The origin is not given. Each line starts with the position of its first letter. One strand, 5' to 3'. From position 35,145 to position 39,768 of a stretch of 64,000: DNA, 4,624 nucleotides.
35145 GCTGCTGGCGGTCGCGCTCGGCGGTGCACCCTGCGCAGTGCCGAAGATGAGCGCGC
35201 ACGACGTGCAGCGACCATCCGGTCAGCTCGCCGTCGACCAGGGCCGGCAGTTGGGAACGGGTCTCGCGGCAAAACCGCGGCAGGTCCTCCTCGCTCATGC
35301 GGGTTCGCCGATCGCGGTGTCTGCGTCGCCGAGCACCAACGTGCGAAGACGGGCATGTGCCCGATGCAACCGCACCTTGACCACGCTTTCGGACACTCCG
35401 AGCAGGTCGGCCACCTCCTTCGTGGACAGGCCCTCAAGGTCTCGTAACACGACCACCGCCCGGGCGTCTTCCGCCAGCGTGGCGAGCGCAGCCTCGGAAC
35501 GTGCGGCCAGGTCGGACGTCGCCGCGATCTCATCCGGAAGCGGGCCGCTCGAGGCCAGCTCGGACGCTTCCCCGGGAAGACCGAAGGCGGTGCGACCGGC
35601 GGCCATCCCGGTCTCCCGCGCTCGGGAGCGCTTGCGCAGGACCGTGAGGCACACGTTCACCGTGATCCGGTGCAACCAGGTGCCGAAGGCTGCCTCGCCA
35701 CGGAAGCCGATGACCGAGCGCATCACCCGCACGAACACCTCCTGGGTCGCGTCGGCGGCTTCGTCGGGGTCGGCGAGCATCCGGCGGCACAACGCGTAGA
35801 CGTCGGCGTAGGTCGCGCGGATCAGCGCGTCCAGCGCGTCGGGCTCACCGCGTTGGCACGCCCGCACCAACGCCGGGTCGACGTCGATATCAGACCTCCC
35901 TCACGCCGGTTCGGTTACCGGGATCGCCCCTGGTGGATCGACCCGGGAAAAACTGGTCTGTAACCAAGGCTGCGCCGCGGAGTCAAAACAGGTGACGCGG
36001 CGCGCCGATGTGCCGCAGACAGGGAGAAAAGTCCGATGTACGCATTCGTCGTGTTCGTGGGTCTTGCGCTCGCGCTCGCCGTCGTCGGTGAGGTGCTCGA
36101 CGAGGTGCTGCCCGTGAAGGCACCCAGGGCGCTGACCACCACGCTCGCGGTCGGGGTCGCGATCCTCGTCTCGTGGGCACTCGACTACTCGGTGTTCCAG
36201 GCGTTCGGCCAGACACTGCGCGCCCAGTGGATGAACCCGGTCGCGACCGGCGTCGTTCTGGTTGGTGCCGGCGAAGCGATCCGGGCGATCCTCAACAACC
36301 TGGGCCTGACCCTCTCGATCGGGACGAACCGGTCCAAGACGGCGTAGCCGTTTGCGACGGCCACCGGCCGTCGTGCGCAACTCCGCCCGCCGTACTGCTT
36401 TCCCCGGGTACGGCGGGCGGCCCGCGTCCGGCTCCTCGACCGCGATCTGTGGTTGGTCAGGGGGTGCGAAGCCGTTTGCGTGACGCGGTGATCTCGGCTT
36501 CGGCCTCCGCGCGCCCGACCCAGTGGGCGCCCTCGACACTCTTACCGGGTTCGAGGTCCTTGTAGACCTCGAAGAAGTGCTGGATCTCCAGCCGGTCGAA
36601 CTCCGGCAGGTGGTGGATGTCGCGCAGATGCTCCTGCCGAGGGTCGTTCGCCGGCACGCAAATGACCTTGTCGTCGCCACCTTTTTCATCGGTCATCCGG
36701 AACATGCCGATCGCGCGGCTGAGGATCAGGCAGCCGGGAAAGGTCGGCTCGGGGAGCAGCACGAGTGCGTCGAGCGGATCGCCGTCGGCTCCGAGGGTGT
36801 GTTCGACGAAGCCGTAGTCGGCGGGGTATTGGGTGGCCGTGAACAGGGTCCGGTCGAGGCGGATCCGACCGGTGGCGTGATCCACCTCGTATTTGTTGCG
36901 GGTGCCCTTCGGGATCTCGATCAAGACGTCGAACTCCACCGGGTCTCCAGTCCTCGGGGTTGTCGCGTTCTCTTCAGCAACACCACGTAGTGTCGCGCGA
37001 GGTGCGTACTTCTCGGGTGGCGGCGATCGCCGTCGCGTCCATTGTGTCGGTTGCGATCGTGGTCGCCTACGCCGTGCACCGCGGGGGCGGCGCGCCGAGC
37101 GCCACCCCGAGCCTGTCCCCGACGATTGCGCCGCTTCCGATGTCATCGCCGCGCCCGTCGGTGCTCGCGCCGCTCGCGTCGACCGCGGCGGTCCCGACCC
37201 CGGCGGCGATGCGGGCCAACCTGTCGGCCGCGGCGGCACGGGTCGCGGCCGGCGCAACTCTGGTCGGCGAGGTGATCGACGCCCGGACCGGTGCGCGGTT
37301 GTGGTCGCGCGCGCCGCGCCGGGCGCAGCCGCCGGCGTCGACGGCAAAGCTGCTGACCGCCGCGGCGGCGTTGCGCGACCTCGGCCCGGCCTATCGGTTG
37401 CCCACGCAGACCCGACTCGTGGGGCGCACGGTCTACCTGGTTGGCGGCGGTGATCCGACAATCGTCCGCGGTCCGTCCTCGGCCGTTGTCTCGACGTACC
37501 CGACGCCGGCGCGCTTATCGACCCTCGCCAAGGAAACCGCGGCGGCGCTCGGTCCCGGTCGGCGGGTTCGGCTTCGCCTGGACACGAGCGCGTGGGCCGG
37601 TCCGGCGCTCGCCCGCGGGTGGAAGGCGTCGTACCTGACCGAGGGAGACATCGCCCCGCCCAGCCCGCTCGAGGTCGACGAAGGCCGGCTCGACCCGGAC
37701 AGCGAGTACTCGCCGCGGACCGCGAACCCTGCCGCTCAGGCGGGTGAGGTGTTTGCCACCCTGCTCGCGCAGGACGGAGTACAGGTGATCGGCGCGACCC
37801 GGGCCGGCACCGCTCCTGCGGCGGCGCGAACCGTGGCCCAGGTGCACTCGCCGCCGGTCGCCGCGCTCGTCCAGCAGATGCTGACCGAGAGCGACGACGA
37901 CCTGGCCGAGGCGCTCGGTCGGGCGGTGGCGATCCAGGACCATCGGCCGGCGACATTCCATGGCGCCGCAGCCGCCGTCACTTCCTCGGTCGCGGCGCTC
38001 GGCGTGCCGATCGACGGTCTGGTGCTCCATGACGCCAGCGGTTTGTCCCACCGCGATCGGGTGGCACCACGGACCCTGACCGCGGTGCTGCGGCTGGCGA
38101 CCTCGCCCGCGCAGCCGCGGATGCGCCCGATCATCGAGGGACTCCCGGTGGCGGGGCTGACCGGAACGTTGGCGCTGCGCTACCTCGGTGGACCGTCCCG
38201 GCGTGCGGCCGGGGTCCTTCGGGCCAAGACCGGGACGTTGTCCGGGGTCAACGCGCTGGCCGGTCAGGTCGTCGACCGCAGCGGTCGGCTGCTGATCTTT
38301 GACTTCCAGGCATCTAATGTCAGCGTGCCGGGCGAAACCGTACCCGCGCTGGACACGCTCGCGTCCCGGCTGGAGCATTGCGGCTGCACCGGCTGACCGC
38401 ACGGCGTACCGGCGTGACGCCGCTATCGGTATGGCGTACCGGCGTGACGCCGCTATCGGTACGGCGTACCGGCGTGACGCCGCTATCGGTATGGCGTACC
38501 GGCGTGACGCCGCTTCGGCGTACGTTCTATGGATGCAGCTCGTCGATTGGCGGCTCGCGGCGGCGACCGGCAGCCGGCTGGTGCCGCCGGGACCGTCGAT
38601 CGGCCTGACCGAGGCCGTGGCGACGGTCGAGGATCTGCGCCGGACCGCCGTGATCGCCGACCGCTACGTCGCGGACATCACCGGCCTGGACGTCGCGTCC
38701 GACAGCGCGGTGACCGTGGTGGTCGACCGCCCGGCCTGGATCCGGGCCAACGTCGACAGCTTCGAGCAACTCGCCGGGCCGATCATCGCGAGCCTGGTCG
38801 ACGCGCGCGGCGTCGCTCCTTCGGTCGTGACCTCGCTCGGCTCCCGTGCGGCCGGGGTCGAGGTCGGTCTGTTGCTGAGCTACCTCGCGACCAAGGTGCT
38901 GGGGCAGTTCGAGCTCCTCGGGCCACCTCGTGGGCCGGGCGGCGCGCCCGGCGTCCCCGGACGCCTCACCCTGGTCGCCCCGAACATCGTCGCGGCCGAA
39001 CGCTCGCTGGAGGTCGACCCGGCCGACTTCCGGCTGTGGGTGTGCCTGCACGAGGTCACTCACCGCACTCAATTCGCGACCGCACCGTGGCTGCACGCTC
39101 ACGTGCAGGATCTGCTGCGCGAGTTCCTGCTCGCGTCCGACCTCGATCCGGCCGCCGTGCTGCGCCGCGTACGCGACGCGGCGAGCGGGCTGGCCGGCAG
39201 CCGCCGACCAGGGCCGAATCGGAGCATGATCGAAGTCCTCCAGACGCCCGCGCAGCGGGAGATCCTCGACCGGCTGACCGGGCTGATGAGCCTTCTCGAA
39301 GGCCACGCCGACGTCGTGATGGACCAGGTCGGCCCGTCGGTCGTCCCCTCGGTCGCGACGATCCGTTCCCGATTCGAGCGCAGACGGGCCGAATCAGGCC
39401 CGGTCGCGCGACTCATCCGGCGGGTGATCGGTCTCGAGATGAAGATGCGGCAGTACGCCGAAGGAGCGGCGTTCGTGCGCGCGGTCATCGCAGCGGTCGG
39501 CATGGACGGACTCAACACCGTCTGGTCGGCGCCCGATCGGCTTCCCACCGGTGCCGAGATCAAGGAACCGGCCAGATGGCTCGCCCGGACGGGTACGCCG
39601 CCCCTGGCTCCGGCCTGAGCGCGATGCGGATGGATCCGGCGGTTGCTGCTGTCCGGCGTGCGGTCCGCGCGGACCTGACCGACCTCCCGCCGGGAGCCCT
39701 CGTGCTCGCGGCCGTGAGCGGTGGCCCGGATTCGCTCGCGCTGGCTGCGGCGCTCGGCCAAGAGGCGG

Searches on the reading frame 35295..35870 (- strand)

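Call 62: search_protein_families(library=pfam, proteins=[window:35295-35870:-], max_evalue=0.0001)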
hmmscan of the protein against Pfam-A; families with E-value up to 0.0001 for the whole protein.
window:35295-35870:- (191 aa): 5 families
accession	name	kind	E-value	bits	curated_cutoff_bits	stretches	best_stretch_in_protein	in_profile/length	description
PF04542.20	Sigma70_r2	-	3.5e-17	62.4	24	1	16-83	1-70/71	Sigma-70 region 2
PF08281.18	Sigma70_r4_2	-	1.3e-15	57.2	25.7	1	127-175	6-54/54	Sigma-70, region 4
PF04545.22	Sigma70_r4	-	2.2e-12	46.7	24.1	1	128-176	1-49/50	Sigma-70, region 4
PF07638.17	Sigma70_ECF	-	3.9e-07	30.6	21.1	1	3-176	9-180/185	ECF sigma factor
PF13384.12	HTH_23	-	2.2e-05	24.6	24.6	1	134-170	4-40/50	Homeodomain-like domain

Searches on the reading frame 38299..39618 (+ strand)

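Call 64: search_protein_families(library=pfam, proteins=[window:38299-39618:+], max_evalue=0.0001)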
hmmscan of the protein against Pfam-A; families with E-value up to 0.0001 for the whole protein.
window:38299-39618:+ (439 aa): 1 family
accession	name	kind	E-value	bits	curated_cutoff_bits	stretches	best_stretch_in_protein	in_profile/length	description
PF10103.15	Zincin_2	-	1.3e-103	347.4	25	1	82-428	1-344/344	Zincin-like metallopeptidase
